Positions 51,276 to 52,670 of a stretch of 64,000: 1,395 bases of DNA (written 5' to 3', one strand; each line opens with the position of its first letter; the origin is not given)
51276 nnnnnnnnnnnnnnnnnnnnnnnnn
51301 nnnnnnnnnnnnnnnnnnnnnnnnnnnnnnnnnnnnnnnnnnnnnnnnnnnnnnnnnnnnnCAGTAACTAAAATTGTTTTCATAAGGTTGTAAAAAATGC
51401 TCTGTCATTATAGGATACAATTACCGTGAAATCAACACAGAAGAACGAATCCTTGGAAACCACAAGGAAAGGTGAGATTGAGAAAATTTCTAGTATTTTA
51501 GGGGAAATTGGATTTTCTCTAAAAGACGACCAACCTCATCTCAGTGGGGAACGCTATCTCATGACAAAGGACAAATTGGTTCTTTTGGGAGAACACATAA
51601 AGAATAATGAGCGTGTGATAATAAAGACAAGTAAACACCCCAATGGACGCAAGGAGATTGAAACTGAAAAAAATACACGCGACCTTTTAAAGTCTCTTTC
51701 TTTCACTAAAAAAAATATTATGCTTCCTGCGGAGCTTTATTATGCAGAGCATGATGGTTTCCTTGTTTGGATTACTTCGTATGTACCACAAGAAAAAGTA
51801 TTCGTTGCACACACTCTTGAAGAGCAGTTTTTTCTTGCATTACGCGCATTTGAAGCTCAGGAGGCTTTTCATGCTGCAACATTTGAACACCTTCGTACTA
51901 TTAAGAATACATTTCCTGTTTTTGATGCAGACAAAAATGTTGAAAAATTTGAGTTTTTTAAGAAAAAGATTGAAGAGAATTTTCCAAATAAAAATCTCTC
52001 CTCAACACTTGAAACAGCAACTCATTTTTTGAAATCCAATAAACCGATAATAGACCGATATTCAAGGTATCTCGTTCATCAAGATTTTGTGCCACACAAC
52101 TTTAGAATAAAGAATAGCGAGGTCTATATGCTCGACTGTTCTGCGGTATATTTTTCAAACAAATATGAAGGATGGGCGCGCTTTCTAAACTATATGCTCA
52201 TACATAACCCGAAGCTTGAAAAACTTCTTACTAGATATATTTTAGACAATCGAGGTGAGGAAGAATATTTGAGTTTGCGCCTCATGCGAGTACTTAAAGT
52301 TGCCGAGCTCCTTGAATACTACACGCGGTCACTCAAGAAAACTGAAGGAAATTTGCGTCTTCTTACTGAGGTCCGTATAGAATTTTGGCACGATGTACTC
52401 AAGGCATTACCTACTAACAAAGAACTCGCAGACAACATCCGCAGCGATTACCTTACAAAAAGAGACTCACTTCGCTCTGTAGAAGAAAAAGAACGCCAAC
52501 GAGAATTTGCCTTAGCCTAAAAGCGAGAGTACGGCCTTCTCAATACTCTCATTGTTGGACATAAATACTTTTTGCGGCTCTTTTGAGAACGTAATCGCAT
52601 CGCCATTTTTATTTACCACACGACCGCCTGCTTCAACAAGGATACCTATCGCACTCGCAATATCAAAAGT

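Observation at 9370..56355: Large (about 45 kb) fucose-containing, heavily methylated, ABC-transporter-dependent surface glycan locus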

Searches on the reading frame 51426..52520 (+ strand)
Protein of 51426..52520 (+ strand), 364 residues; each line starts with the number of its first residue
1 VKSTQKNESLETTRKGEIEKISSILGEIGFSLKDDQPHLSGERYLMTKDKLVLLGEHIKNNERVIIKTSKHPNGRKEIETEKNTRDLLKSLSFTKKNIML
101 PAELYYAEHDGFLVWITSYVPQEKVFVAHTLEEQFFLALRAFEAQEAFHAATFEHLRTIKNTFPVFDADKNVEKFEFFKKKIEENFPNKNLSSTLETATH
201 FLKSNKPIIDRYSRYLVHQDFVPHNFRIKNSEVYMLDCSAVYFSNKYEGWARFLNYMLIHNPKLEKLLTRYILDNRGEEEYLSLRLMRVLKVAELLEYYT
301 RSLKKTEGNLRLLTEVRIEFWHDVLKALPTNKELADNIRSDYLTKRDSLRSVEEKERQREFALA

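Call 7: search_protein_families(library=pfam, proteins=[window:51426-52520:+])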
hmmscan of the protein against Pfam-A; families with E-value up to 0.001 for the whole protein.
window:51426-52520:+ (364 aa): 0 families

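Call 20: search_protein_families(library=pfam, max_evalue=5, proteins=[window:51426-52520:+])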
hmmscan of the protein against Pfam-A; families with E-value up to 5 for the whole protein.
window:51426-52520:+ (364 aa): 0 families

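Call 27: search_solved_structures(query=window:51426-52520:+, max_evalue=10)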
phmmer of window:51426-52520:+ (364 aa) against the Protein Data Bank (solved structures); distinct sequences matched with E-value up to 10: 1.
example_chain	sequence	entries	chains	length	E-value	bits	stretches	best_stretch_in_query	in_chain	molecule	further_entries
3rku_A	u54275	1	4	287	0.84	11.9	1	107-212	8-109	Oxidoreductase YMR226C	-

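Call 29: search_protein_families(library=ncbifam, max_evalue=0.01, proteins=[window:51426-52520:+])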
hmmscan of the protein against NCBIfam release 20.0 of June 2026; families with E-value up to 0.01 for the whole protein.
window:51426-52520:+ (364 aa): 1 family
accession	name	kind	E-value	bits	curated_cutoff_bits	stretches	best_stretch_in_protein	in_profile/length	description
NF007174.0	PRK09605.1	equivalog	0.0085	14.6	447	0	165-251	403-483/535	bifunctional N(6)-L-threonylcarbamoyladenine synthase/serine/threonine protein kinase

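Call 34: find_homologous_proteins(query=window:51426-52520:+, max_evalue=0.001)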
Query window:51426-52520:+ (364 aa): 1141 proteins with E <= 0.001 among 4098 candidates; the best 120 are listed.
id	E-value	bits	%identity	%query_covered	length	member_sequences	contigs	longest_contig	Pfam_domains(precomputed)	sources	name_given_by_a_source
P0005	1.8e-236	802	100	100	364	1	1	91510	-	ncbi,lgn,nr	ncbi:MAG: hypothetical protein Q7K40_02435 [bacterium]|nr:hypothetical protein [bacterium]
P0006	2.3e-175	601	74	100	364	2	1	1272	-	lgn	-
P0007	1.3e-172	592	73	100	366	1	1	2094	-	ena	-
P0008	7.7e-167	573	71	100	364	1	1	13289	-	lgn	-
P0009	1.4e-166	572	72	99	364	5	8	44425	-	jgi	-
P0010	2.1e-156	538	67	100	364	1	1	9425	-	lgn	-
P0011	1.8e-155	535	66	100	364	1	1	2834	-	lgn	-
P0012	2.7e-154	531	66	100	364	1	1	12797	-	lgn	-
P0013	3.0e-154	531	66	100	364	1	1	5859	-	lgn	-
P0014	1.1e-153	529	65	100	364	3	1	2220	-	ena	-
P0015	6.4e-153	527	65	100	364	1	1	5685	-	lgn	-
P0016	9.5e-152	523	64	100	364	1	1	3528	-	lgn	-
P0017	1.7e-148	512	70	90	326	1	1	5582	-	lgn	-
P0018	3.0e-147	508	63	100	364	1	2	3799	-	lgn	-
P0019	1.4e-145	503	61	100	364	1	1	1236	-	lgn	-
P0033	3.6e-123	429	54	100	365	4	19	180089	-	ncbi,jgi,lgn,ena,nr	ncbi:MAG: hypothetical protein A3I98_03040 [Candidatus Taylorbacteria bacterium RIFCSPLOWO2_02_FULL_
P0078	2.7e-117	410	53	100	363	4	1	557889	-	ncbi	ncbi:MAG: hypothetical protein ACYC1K_02290 [Minisyncoccota bacterium]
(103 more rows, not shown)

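Call 37: search_solved_structures(query=A1, max_evalue=1)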
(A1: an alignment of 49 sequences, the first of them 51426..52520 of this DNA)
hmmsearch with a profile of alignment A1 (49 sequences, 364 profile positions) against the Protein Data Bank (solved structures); distinct sequences matched with E-value up to 1: 1.
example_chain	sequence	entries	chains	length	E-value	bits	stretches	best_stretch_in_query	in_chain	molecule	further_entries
1hds_A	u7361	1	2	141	0.2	13.7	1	160-235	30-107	HEMOGLOBIN S (DEOXY) (ALPHA CHAIN)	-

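Call 38: find_encoding_contigs(protein=P0078, flank=10000, max_places=2)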
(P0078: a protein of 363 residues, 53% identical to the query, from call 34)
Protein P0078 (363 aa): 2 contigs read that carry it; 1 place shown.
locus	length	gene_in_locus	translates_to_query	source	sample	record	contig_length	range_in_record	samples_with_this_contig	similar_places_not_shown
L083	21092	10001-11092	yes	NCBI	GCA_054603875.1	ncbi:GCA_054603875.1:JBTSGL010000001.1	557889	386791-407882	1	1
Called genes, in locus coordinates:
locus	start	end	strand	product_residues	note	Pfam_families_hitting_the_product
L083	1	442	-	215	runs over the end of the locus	PF13489:Methyltransf_23, PF08241:Methyltransf_11, PF08242:Methyltransf_12 (faint), PF13649:Methyltransf_25, PF01209:Ubie_methyltran, PF13847:Methyltransf_31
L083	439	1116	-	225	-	PF13489:Methyltransf_23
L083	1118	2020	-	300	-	PF13489:Methyltransf_23, PF07021:MetW, PF13847:Methyltransf_31, PF08241:Methyltransf_11, PF08242:Methyltransf_12, PF13649:Methyltransf_25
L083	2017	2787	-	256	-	PF00535:Glycos_transf_2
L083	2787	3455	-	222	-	PF05050:Methyltransf_21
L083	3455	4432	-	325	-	PF00534:Glycos_transf_1, PF13692:Glyco_trans_1_4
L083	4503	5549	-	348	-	PF00534:Glycos_transf_1, PF13692:Glyco_trans_1_4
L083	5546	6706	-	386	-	PF13439:Glyco_transf_4, PF13579:Glyco_trans_4_4 (weak), PF20706:GT4-conflict (weak), PF00534:Glycos_transf_1, PF13692:Glyco_trans_1_4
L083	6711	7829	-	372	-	PF00534:Glycos_transf_1, PF13692:Glyco_trans_1_4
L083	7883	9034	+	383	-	PF13439:Glyco_transf_4, PF13579:Glyco_trans_4_4, PF20706:GT4-conflict (weak), PF00534:Glycos_transf_1, PF13692:Glyco_trans_1_4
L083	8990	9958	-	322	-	PF01073:3Beta_HSD, PF01370:Epimerase, PF02719:Polysacc_synt_2, PF04321:RmlD_sub_bind, PF07993:NAD_binding_4 (faint), PF16363:GDP_Man_Dehyd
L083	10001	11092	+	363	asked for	-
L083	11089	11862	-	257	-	PF00459:Inositol_P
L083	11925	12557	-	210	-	-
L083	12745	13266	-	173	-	-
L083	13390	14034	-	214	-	PF02834:LigT_PEase (faint), PF13563:2_5_RNA_ligase2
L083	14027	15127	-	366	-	PF13439:Glyco_transf_4, PF13579:Glyco_trans_4_4, PF00534:Glycos_transf_1, PF13692:Glyco_trans_1_4, PF20706:GT4-conflict (weak), PF13524:Glyco_trans_1_2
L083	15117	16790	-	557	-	PF01935:DUF87 (weak), PF02534:T4SS-DNA_transf, PF10412:TrwB_AAD_bind, PF12696:TraG-D_C (weak)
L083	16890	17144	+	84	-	-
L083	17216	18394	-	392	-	PF13200:DUF4015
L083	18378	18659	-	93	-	-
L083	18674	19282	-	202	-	PF09335:VTT_dom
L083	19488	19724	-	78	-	-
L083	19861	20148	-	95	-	-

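Call 43: predict_structure(alignment_id=A1)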
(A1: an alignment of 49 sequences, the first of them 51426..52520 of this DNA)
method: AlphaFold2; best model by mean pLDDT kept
length: 364 residues; sequences in the alignment: 49
mean_pLDDT: 87.4   pTM: 0.85
mean pLDDT of the five models: 87.4, 87.1, 87.0, 86.1, 85.0
residues with pLDDT >= 90: 218; 70-90: 110; 50-70: 24; < 50: 12
segments of 3 or more residues with pLDDT < 50: 1-8, 362-364
pLDDT, mean of each block of 10 residues (from residue 1): 41 75 94 80 63 93 93 90 86 78 94 94 83 94 87 75 87 97 96 98 97 91 87 86 94 95 96 97 98 97 88 95 97 93 91 66 42
secondary structure, 60 per line:
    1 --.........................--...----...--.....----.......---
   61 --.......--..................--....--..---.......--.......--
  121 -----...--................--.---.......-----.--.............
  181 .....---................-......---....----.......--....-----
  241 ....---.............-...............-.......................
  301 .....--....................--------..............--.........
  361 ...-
elements in order: H3-27 E30-32 H42-46 E51-57 E63-69 H72-89 H92-95 E103-109 E112-118 H131-146 H153-159 H168-185 H189-204 H206-211 E215-218 E226-229 E232-235 E241-244 H248-260 H262-276 H278-305 H308-327 H336-349 H352-363

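Call 50: fold_search(model_id=the predicted structure, library=pdb)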
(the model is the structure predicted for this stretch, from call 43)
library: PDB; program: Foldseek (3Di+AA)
matches with E <= 10: 1905; with E <= 0.001: 233
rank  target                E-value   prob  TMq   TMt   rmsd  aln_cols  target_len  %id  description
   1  4dca                  6.9e-08  1.00  0.53  0.63   4.7       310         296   14  Crystal structure of aminoglycoside phosphotransferase APH(2'')-Ib, ADP-bound (released 2012-02-01)
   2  7w15_B                9.7e-08  1.00  0.57  0.68   5.2       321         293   12  Crystal Structure of MPH-E in complex with GTP and Erythromycin (released 2023-04-26)
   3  3hav_A                9.7e-08  1.00  0.50  0.60   5.0       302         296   13  Structure of the streptomycin-ATP-APH(2")-IIa ternary complex (released 2009-11-17)
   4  4ej7_C                1.3e-07  1.00  0.45  0.58   6.1       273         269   12  Crystal structure of the aminoglycoside phosphotransferase APH(3')-Ia, ATP-bound (released 2012-04-18)
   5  8ixi_A                1.4e-07  1.00  0.57  0.68   5.0       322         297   12  Crystal structure of macrolide phosphotransferase from Klebsiella pneumoniae (released 2024-01-31)
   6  4ej7_A                1.7e-07  1.00  0.44  0.57   6.3       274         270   13  Crystal structure of the aminoglycoside phosphotransferase APH(3')-Ia, ATP-bound (released 2012-04-18)
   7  8ixi_B                1.9e-07  1.00  0.59  0.71   4.6       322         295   12  Crystal structure of macrolide phosphotransferase from Klebsiella pneumoniae (released 2024-01-31)
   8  3w0m                  2.2e-07  1.00  0.56  0.67   5.1       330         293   12  Crystal structure of a thermostable mutant of aminoglycoside phosphotransferase APH(4)-Ia, apo form (released 2013-08-07)
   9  7w1a_B                2.3e-07  1.00  0.54  0.66   4.9       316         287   12  Crystal Structure of MPH-E in complex with GMP and Azithromycin (released 2023-04-26)
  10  4few_D                2.3e-07  1.00  0.41  0.53   7.4       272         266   15  Crystal structure of the aminoglycoside phosphotransferase APH(3')-Ia, with substrate kanamycin and small molecule inh (released 2012-06-20)
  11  3w0p                  2.7e-07  1.00  0.51  0.61   6.6       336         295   12  Crystal structure of a thermostable mutant of aminoglycoside phosphotransferase APH(4)-Ia (D198A), ternary complex with  (released 2013-08-07)
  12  4fev_A                2.8e-07  1.00  0.42  0.54   7.0       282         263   15  Crystal structure of the aminoglycoside phosphotransferase APH(3')-Ia, with substrate kanamycin and small molecule inh (released 2012-06-20)
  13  4fev_D                3.1e-07  1.00  0.41  0.52   7.4       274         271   17  Crystal structure of the aminoglycoside phosphotransferase APH(3')-Ia, with substrate kanamycin and small molecule inh (released 2012-06-20)
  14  4gkh_B                3.3e-07  1.00  0.39  0.49  10.4       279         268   14  Crystal structure of the aminoglycoside phosphotransferase APH(3')-Ia, with substrate kanamycin and small molecule inh (released 2012-09-05)
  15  1nd4_A                3.4e-07  1.00  0.46  0.62   5.9       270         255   13  Crystal structure of aminoglycoside-3'-phosphotransferase-IIa (released 2003-09-16)
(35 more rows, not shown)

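Call 77: find_encoding_contigs(protein=P0033, flank=10000, max_places=2)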
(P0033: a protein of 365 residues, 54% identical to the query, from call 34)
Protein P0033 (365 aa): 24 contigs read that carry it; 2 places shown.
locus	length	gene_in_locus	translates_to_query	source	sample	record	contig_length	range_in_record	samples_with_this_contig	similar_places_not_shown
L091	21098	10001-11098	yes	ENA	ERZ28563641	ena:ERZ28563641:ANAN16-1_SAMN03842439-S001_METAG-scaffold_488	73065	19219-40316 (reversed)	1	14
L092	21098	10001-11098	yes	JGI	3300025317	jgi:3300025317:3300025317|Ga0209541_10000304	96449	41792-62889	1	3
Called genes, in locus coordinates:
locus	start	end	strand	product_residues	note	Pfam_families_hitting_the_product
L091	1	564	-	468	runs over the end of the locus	PF13231:PMT_2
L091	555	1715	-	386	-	PF00534:Glycos_transf_1, PF13692:Glyco_trans_1_4, PF13524:Glyco_trans_1_2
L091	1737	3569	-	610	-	PF00534:Glycos_transf_1, PF13692:Glyco_trans_1_4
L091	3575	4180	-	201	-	PF13489:Methyltransf_23, PF08241:Methyltransf_11 (weak)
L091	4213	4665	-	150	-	PF04138:GtrA_DPMS_TM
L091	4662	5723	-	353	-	PF00534:Glycos_transf_1, PF13692:Glyco_trans_1_4, PF13524:Glyco_trans_1_2 (weak)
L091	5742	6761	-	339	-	PF13439:Glyco_transf_4, PF20706:GT4-conflict (weak), PF00534:Glycos_transf_1, PF13692:Glyco_trans_1_4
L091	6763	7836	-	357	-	PF00534:Glycos_transf_1 (faint)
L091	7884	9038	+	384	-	PF13439:Glyco_transf_4, PF13579:Glyco_trans_4_4, PF00534:Glycos_transf_1, PF13692:Glyco_trans_1_4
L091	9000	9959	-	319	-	PF01073:3Beta_HSD, PF01370:Epimerase, PF02719:Polysacc_synt_2, PF04321:RmlD_sub_bind, PF08659:KR (weak), PF16363:GDP_Man_Dehyd, PF07993:NAD_binding_4 (weak)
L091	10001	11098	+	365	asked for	-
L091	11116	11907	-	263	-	PF00459:Inositol_P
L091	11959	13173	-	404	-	PF13439:Glyco_transf_4, PF13579:Glyco_trans_4_4, PF00534:Glycos_transf_1, PF20706:GT4-conflict, PF13692:Glyco_trans_1_4, PF13524:Glyco_trans_1_2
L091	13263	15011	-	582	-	PF01935:DUF87 (weak), PF10412:TrwB_AAD_bind, PF12696:TraG-D_C (faint)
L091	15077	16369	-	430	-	PF13200:DUF4015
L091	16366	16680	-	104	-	-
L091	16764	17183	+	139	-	-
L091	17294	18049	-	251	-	PF00590:TP_methylase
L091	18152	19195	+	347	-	-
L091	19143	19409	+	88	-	-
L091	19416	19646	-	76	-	PF07927:HicA_toxin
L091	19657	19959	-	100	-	-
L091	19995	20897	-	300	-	PF00078:RVT_1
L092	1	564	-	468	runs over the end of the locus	PF13231:PMT_2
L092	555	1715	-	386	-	PF00534:Glycos_transf_1, PF13692:Glyco_trans_1_4, PF13524:Glyco_trans_1_2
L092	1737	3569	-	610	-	PF00534:Glycos_transf_1, PF13692:Glyco_trans_1_4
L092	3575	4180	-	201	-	PF13489:Methyltransf_23, PF08241:Methyltransf_11 (weak)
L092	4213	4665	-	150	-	PF04138:GtrA_DPMS_TM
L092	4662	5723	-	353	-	PF00534:Glycos_transf_1, PF13692:Glyco_trans_1_4, PF13524:Glyco_trans_1_2 (weak)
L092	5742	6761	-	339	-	PF13439:Glyco_transf_4, PF20706:GT4-conflict (weak), PF00534:Glycos_transf_1, PF13692:Glyco_trans_1_4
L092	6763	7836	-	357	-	PF00534:Glycos_transf_1 (faint)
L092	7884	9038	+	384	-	PF13439:Glyco_transf_4, PF13579:Glyco_trans_4_4, PF00534:Glycos_transf_1, PF13692:Glyco_trans_1_4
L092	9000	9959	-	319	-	PF01073:3Beta_HSD, PF01370:Epimerase, PF02719:Polysacc_synt_2, PF04321:RmlD_sub_bind, PF08659:KR (weak), PF16363:GDP_Man_Dehyd, PF07993:NAD_binding_4 (weak)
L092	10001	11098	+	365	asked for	-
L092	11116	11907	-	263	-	PF00459:Inositol_P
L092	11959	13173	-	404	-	PF13439:Glyco_transf_4, PF13579:Glyco_trans_4_4, PF00534:Glycos_transf_1, PF20706:GT4-conflict, PF13692:Glyco_trans_1_4, PF13524:Glyco_trans_1_2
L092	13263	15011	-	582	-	PF01935:DUF87 (weak), PF10412:TrwB_AAD_bind, PF12696:TraG-D_C (faint)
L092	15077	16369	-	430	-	PF13200:DUF4015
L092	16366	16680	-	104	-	-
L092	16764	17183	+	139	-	-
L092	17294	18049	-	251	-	PF00590:TP_methylase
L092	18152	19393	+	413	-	PF02655:ATP-grasp_3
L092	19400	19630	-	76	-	PF07927:HicA_toxin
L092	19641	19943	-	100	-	-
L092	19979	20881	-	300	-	PF00078:RVT_1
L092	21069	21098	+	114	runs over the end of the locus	PF22296:bAvd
